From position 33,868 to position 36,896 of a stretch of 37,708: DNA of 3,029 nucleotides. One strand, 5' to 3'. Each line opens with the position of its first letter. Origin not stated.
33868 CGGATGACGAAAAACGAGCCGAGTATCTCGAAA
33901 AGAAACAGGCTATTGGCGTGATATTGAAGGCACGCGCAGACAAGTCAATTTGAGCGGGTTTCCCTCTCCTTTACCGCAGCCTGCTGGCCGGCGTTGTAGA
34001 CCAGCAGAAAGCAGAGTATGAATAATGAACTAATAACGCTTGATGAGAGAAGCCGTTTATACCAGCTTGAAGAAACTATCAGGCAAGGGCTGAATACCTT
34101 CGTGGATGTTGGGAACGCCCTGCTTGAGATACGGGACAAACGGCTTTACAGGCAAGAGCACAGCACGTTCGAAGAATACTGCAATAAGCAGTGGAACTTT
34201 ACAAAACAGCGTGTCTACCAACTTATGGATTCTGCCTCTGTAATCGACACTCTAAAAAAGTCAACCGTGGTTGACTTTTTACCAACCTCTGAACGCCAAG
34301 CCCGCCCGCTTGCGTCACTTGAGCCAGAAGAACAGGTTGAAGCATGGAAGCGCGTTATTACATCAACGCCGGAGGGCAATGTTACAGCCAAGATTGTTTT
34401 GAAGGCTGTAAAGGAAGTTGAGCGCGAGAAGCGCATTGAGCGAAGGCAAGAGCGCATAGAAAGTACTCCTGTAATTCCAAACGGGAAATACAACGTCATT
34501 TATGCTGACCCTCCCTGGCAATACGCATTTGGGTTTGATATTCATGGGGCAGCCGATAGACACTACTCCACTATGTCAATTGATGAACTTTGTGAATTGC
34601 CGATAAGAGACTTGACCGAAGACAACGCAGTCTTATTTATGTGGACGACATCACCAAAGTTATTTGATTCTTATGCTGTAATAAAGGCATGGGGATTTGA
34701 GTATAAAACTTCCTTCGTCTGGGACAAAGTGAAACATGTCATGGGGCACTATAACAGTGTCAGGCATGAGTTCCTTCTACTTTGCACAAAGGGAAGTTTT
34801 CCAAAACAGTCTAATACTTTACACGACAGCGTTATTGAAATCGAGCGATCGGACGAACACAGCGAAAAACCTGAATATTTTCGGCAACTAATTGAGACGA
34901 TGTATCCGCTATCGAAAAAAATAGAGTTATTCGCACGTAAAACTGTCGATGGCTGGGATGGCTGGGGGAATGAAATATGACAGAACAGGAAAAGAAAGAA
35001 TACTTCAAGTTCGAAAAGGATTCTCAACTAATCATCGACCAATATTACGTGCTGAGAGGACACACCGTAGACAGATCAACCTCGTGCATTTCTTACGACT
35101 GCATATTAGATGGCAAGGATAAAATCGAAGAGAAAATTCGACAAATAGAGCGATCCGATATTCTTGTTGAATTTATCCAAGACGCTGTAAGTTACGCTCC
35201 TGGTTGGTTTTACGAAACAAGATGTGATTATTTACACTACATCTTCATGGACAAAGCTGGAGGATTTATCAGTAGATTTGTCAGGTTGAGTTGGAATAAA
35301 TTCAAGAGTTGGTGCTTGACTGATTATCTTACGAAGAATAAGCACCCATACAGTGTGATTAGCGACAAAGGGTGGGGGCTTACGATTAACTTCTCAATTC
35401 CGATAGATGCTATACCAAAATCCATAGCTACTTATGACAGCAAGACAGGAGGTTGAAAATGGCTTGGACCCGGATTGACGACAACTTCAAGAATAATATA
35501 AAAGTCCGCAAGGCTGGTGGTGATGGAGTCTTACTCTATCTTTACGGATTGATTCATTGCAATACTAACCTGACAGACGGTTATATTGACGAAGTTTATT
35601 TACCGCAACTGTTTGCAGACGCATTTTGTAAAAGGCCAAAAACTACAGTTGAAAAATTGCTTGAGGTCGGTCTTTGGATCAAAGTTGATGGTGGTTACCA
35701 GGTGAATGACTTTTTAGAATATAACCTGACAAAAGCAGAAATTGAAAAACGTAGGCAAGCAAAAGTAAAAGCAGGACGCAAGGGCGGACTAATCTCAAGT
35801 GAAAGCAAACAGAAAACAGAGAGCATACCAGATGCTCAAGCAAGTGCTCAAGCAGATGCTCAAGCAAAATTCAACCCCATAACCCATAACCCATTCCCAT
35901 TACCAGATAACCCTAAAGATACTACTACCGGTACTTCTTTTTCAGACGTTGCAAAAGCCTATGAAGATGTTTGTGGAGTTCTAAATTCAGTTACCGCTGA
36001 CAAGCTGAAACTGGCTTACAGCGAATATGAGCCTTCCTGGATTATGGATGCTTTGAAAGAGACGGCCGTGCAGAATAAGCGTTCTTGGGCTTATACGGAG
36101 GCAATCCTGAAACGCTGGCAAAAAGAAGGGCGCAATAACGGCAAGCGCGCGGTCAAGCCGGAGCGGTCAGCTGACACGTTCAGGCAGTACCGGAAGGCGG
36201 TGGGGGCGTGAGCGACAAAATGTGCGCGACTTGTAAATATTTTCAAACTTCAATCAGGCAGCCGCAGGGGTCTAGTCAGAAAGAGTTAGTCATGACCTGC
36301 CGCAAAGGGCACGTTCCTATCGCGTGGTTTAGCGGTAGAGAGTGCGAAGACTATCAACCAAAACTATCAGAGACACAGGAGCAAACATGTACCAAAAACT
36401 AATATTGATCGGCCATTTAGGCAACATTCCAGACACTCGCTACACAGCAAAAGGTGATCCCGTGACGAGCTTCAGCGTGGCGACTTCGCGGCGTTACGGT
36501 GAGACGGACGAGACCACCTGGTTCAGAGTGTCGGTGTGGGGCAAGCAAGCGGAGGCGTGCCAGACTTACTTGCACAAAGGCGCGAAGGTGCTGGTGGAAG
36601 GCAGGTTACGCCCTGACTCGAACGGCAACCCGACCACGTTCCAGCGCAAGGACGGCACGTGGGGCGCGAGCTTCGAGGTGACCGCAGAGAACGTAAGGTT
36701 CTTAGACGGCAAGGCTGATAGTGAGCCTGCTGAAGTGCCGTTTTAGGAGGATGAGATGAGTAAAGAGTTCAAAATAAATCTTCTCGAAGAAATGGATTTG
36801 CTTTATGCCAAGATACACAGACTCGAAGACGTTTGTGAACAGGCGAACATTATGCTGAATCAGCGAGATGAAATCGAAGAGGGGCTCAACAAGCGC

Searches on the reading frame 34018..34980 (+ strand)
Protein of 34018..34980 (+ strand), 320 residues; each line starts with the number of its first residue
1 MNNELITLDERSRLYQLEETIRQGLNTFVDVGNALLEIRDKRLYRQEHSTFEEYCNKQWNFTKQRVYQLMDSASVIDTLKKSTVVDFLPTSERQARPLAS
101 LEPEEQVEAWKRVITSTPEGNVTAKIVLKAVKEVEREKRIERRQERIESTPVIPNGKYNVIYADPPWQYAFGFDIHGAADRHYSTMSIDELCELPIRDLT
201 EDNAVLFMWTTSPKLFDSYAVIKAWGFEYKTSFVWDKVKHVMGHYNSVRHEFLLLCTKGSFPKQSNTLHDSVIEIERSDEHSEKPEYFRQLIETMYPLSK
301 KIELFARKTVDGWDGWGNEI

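Call 77: search_protein_families(library=phrogs, proteins=[window:34018-34980:+], max_evalue=0.0001)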
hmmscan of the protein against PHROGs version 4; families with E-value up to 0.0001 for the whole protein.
window:34018-34980:+ (320 aa): 4 families
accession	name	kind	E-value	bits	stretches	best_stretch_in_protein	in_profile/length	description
phrog_359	-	other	7.9e-59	200.8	1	119-320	82-294/329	DNA methyltransferase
phrog_21315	-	unknown function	2e-46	159.8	1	95-319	173-406/415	-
phrog_10837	-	unknown function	1.2e-20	74.9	1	208-319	1-121/139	-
phrog_15877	-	other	2.1e-15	58.2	1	157-267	4-125/152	DNA methyltransferase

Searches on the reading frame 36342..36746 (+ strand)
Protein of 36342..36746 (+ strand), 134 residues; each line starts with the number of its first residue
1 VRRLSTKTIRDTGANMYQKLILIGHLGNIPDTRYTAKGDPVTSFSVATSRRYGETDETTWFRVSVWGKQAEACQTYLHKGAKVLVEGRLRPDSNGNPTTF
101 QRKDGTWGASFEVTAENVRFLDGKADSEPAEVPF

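Call 77: search_protein_families(library=phrogs, proteins=[window:36342-36746:+], max_evalue=0.0001)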
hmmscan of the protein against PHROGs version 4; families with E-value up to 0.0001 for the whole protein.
window:36342-36746:+ (134 aa): 1 family
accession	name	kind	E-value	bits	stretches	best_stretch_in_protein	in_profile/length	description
phrog_44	-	DNA, RNA and nucleotide metabolism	2.1e-33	117.2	1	5-129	75-198/271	single strand DNA binding protein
